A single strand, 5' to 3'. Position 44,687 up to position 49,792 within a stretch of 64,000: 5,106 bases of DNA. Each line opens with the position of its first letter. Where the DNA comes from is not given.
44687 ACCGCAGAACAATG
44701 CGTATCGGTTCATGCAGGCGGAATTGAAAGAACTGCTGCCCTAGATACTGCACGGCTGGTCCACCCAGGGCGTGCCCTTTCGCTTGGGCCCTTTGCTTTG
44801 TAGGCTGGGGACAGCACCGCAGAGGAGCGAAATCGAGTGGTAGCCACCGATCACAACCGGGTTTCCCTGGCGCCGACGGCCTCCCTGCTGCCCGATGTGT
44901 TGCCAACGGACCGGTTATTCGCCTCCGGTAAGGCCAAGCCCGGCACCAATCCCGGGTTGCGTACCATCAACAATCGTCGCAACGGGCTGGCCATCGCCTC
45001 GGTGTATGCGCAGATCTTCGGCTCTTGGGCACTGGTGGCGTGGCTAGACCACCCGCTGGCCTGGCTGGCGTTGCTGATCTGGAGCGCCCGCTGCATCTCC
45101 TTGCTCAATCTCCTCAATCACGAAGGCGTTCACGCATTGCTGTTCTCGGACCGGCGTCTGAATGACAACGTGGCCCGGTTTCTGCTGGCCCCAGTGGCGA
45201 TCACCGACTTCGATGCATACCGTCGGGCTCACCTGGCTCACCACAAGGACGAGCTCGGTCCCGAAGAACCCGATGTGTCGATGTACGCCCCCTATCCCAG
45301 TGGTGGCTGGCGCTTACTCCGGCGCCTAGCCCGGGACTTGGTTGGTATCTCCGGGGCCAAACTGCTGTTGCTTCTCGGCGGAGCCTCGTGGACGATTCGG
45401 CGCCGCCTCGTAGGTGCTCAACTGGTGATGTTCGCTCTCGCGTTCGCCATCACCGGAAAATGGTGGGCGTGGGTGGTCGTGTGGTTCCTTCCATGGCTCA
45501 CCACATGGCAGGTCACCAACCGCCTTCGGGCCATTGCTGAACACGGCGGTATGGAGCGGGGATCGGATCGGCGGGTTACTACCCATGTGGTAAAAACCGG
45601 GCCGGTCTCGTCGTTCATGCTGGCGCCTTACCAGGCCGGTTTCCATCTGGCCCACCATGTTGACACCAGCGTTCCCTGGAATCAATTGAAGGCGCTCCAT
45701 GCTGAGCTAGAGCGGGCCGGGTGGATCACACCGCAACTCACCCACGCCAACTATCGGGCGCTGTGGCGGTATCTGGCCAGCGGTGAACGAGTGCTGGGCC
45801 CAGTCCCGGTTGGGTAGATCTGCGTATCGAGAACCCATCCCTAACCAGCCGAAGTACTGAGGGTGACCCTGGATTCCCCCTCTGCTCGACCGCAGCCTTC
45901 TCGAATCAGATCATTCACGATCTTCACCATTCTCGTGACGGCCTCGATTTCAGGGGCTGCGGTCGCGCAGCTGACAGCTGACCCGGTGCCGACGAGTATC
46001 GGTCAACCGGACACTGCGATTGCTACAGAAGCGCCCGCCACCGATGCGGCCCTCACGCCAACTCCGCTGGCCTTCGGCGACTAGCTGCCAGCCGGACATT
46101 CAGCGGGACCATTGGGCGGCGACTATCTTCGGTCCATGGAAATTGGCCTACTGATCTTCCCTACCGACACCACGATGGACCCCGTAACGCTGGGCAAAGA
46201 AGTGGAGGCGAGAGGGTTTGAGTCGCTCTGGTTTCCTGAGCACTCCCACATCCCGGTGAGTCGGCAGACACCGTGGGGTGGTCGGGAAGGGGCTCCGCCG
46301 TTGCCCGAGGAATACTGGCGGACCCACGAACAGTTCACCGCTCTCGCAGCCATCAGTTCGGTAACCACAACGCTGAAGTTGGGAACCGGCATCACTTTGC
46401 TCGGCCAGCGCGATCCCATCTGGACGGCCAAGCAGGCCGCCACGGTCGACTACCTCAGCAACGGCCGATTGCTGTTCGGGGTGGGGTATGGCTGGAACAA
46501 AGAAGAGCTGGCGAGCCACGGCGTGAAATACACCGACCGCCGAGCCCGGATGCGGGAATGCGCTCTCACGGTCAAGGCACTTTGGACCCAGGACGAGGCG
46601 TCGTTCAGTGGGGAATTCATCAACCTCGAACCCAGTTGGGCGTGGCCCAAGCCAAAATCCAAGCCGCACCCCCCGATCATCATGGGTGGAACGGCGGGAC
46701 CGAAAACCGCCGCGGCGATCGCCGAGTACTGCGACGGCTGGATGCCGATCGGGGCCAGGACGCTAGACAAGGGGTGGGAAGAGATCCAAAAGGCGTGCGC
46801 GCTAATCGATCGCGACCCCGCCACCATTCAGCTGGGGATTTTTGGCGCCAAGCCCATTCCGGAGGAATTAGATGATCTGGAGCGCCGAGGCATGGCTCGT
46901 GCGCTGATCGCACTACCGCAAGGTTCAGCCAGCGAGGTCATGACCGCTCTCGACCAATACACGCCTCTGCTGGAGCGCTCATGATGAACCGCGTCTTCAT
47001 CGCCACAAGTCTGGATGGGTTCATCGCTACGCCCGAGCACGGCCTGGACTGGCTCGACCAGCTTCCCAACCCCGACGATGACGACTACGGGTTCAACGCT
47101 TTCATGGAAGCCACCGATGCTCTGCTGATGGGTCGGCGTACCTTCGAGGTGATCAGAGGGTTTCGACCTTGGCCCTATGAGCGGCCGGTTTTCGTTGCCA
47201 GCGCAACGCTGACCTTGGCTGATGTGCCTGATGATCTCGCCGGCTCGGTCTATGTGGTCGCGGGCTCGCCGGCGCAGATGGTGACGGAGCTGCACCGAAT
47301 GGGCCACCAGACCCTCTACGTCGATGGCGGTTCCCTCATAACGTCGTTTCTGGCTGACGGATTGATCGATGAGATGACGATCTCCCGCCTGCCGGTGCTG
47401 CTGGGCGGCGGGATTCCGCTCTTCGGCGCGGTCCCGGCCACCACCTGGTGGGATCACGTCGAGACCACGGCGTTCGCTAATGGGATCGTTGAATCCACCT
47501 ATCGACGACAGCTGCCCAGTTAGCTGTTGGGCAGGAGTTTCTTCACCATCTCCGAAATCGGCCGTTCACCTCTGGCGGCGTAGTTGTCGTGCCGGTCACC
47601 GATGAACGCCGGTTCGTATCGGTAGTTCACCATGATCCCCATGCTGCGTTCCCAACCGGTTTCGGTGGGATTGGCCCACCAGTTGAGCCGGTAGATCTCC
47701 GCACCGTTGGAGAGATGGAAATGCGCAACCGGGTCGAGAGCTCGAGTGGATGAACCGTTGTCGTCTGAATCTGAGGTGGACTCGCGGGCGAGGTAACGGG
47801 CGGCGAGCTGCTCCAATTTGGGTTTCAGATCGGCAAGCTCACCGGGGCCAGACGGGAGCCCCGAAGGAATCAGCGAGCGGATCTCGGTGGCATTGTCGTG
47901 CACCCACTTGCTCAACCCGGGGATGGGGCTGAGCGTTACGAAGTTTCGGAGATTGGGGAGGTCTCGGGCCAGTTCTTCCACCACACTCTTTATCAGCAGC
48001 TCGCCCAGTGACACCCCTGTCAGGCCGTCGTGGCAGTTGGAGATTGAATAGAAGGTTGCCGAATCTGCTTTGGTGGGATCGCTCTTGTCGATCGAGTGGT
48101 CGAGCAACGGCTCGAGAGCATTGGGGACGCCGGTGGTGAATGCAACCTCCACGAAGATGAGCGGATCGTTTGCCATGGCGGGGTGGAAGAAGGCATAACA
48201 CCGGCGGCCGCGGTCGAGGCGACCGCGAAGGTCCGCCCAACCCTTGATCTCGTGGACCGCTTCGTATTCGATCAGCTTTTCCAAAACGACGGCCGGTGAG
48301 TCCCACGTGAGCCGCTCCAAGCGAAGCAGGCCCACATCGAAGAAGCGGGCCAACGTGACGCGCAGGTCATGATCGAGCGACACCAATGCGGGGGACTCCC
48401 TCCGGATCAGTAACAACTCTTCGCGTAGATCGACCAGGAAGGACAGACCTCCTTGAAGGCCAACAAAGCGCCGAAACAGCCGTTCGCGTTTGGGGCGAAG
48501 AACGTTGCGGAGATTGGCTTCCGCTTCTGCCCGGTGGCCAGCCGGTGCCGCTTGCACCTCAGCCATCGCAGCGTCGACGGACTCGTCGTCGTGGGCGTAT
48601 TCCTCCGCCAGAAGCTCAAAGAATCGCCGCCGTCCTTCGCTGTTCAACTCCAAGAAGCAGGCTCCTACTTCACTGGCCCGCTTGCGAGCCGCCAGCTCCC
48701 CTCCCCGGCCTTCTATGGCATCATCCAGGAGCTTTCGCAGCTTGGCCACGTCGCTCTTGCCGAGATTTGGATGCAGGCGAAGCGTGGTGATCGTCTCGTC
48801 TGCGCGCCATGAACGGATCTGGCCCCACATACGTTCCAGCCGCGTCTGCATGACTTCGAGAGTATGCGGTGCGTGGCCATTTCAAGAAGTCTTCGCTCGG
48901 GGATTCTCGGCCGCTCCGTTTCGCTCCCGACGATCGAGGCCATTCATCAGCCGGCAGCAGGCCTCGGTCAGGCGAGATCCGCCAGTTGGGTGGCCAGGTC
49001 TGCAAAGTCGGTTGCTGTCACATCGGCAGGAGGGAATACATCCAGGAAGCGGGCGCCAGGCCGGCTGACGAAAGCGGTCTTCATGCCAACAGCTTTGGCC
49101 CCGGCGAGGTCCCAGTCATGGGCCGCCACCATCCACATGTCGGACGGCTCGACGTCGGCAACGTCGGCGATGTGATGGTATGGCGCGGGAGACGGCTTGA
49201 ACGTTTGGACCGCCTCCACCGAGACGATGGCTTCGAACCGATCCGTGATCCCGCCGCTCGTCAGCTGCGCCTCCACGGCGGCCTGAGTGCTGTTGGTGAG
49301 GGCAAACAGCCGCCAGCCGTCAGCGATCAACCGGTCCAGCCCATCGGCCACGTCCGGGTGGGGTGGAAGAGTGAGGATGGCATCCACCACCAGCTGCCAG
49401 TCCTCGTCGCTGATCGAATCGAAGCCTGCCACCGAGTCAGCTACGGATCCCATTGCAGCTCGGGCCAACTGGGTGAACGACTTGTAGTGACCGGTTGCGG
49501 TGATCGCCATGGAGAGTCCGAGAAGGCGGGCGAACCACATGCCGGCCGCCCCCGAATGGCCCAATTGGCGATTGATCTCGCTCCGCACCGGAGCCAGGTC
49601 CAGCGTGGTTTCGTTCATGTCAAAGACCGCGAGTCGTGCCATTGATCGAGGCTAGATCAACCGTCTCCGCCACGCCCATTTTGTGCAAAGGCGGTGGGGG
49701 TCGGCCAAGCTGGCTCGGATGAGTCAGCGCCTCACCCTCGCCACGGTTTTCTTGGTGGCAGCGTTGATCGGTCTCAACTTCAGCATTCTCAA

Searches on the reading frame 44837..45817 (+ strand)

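Call 8: search_protein_families(library=pfam, proteins=[window:44837-45817:+], max_evalue=0.001)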
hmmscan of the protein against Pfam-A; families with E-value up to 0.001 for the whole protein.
window:44837-45817:+ (326 aa): 1 family
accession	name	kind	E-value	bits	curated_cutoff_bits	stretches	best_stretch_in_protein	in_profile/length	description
PF00487.30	FA_desaturase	-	3.9e-28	99.3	29.7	1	75-293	2-240/253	Fatty acid desaturase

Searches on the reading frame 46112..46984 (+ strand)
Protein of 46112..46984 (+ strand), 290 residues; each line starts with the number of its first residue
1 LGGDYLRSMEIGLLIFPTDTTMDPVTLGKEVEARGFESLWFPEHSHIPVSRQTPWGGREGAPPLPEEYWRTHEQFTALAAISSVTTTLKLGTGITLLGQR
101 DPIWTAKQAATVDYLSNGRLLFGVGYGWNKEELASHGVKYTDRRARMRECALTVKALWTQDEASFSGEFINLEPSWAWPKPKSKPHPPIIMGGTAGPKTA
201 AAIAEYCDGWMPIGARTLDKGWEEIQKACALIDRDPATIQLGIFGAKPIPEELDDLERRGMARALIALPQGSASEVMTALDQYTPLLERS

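Call 8: search_protein_families(library=pfam, proteins=[window:46112-46984:+], max_evalue=0.001)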
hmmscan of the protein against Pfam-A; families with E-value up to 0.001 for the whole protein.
window:46112-46984:+ (290 aa): 1 family
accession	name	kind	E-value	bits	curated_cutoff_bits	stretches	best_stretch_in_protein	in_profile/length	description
PF00296.26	Bac_luciferase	-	2e-46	159.3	27.9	1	25-248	26-228/314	Luciferase-like monooxygenase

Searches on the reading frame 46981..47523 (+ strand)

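Call 8: search_protein_families(library=pfam, proteins=[window:46981-47523:+], max_evalue=0.001)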
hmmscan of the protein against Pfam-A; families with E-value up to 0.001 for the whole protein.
window:46981-47523:+ (180 aa): 1 family
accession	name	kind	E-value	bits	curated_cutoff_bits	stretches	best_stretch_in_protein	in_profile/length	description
PF01872.23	RibD_C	-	1.2e-15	58.3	24.1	1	5-170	5-196/197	RibD C-terminal domain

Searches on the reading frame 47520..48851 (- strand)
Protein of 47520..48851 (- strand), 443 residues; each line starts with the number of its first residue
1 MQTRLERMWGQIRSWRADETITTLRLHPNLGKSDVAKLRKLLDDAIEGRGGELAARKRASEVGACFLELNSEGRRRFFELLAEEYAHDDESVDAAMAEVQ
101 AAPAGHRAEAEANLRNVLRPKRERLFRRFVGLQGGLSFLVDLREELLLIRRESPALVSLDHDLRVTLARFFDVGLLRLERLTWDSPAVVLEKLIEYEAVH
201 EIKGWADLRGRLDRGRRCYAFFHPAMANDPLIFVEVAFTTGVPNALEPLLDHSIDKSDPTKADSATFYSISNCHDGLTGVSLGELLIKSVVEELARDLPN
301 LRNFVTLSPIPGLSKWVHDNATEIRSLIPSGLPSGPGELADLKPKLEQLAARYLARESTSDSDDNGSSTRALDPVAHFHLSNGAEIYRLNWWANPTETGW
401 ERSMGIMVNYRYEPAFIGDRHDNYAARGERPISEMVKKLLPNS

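Call 8: search_protein_families(library=pfam, proteins=[window:47520-48851:-], max_evalue=0.001)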
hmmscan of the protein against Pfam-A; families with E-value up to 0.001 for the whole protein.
window:47520-48851:- (443 aa): 2 families
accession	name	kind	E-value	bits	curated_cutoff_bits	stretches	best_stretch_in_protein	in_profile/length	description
PF05292.17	MCD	-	6.9e-88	295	23.2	2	174-322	1-149/253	Malonyl-CoA decarboxylase C-terminal domain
PF17408.7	MCD_N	-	4e-18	65.8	22.4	1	85-171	1-85/85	Malonyl-CoA decarboxylase N-terminal domain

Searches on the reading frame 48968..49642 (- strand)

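Call 8: search_protein_families(library=pfam, proteins=[window:48968-49642:-], max_evalue=0.001)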
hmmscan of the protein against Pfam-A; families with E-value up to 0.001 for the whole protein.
window:48968-49642:- (224 aa): 3 families
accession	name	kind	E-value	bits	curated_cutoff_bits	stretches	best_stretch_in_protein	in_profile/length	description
PF00702.32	Hydrolase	-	1.9e-15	58.2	26.4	1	3-186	2-191/191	haloacid dehalogenase-like hydrolase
PF13419.12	HAD_2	-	1.8e-13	51.4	23.8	1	91-192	77-178/178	Haloacid dehalogenase-like hydrolase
PF13242.12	Hydrolase_like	-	6.5e-05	23.2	22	1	149-193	4-49/75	HAD-hyrolase-like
